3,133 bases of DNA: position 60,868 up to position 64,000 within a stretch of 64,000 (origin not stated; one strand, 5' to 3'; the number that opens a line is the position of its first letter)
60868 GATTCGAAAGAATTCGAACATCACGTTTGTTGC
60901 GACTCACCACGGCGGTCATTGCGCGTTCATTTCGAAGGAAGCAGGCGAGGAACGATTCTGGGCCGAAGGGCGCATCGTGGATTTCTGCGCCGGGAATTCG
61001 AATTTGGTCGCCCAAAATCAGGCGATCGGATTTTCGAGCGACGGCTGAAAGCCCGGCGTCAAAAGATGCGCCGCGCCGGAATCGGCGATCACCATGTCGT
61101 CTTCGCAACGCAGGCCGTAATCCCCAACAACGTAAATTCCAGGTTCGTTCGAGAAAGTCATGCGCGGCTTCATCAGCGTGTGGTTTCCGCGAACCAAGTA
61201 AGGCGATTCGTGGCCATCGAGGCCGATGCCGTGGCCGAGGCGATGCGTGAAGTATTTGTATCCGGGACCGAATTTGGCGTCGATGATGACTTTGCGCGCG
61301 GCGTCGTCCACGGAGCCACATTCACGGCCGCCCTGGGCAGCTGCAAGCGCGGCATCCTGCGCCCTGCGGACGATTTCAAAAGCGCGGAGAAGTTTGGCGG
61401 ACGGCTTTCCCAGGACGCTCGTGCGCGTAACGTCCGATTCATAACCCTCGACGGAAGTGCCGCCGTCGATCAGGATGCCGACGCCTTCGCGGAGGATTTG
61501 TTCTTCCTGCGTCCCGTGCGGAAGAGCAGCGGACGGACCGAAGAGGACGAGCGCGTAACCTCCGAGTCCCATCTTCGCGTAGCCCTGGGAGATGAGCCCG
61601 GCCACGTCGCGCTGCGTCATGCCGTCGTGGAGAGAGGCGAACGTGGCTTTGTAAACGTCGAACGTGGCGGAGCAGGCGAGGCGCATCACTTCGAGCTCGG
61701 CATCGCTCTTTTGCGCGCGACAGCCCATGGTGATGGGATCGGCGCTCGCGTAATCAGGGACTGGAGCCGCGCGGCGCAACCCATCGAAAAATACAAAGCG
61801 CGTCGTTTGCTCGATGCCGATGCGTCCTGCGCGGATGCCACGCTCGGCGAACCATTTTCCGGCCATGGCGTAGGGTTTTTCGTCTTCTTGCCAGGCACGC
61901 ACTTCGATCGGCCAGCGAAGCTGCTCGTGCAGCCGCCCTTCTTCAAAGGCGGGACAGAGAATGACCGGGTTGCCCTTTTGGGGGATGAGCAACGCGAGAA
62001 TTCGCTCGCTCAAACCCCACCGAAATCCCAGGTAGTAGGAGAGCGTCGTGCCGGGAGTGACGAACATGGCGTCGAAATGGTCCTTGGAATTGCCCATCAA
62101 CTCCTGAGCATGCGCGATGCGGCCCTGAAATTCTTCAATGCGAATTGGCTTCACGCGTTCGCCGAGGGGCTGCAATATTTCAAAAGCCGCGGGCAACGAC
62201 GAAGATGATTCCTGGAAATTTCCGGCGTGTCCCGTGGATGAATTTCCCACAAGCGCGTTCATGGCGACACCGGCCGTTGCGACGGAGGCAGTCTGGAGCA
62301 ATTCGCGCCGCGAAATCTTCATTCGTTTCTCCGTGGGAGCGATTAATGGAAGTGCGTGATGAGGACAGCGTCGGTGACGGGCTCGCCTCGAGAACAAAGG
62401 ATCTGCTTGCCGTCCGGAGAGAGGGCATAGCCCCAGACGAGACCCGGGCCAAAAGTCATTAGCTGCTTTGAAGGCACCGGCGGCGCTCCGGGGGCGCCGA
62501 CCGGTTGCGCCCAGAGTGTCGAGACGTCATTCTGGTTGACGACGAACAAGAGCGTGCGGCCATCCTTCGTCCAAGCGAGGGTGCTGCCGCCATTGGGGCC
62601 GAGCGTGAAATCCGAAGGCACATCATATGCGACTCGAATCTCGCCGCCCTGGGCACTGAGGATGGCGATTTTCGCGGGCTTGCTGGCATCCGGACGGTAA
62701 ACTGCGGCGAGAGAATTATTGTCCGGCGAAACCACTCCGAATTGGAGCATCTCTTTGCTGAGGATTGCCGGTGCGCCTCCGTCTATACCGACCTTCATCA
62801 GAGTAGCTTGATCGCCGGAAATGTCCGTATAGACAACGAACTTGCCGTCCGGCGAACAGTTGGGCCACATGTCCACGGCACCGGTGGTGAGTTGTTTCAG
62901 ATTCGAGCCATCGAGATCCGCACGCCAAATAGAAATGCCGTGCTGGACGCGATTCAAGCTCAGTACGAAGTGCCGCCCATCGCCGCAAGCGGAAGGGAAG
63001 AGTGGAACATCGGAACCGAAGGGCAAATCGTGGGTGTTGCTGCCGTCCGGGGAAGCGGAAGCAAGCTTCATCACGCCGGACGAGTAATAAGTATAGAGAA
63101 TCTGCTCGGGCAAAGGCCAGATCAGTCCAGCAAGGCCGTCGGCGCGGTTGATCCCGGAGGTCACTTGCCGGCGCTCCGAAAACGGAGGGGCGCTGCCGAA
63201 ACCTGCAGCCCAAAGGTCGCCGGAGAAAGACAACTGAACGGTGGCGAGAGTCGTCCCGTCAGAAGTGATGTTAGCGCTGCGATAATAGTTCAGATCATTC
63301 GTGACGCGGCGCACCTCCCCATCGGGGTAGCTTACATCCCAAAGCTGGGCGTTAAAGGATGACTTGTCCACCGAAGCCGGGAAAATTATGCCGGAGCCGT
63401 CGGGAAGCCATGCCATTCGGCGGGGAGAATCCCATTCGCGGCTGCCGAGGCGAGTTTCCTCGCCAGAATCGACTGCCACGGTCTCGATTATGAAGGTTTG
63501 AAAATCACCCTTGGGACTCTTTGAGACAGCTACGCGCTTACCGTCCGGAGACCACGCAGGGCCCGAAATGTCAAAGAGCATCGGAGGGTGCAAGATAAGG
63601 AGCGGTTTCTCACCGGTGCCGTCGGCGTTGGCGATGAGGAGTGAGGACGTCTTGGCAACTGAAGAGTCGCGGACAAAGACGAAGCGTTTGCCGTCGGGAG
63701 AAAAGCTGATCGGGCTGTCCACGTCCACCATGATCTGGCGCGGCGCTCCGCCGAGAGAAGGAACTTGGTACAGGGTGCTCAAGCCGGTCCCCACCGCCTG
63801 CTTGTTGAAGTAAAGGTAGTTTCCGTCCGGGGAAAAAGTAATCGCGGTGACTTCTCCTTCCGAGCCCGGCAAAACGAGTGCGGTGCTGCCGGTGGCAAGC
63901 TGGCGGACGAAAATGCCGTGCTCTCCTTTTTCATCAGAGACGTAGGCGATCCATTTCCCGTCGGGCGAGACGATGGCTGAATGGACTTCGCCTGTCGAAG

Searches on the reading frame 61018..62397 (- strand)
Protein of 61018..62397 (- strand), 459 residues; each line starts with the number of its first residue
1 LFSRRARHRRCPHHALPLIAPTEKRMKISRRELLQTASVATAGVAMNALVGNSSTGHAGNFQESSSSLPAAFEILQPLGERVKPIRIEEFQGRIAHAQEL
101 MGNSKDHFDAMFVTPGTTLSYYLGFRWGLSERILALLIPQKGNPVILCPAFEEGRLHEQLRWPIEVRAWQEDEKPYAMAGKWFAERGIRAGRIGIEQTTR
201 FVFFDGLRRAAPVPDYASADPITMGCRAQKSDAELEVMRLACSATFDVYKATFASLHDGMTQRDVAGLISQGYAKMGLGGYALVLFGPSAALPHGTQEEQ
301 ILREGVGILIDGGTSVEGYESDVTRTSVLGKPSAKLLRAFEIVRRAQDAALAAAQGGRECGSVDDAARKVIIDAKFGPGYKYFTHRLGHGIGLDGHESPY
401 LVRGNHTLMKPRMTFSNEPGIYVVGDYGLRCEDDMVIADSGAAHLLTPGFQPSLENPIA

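Call 46: search_protein_families(library=pfam, proteins=[window:61018-62397:-], max_evalue=0.00001)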
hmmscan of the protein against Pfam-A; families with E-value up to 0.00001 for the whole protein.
window:61018-62397:- (459 aa): 2 families
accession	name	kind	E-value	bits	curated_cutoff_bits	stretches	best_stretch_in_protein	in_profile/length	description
PF00557.29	Peptidase_M24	-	1.3e-50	172.6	23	1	237-438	2-207/208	Metallopeptidase family M24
PF01321.24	Creatinase_N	-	7.7e-15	56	22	1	93-228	1-127/128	Creatinase/Prolidase N-terminal domain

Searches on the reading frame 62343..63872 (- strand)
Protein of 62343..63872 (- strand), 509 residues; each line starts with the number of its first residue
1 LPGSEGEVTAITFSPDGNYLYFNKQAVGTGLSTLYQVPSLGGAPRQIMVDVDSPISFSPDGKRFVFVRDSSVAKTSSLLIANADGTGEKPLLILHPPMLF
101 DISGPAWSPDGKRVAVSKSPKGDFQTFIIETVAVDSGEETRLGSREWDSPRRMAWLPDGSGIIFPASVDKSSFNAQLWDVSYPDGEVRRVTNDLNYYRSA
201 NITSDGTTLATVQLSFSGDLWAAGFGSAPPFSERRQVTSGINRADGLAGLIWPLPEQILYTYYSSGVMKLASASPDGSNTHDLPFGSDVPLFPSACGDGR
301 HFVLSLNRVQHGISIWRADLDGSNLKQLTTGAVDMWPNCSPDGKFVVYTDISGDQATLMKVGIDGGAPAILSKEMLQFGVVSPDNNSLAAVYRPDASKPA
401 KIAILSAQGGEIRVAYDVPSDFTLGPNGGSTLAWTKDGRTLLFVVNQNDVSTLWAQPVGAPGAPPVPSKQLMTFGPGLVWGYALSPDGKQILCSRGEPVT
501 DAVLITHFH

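Call 46: search_protein_families(library=pfam, proteins=[window:62343-63872:-], max_evalue=0.00001)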
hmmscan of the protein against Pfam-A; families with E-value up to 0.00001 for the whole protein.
window:62343-63872:- (509 aa): 2 families
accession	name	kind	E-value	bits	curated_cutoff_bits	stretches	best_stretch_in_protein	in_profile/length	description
PF07676.18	PD40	-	5.6e-19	68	20.9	0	5-22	8-25/38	WD40-like Beta Propeller Repeat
PF00400.38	WD40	-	6.9e-06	26.8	27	0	3-20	9-26/39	WD domain, G-beta repeat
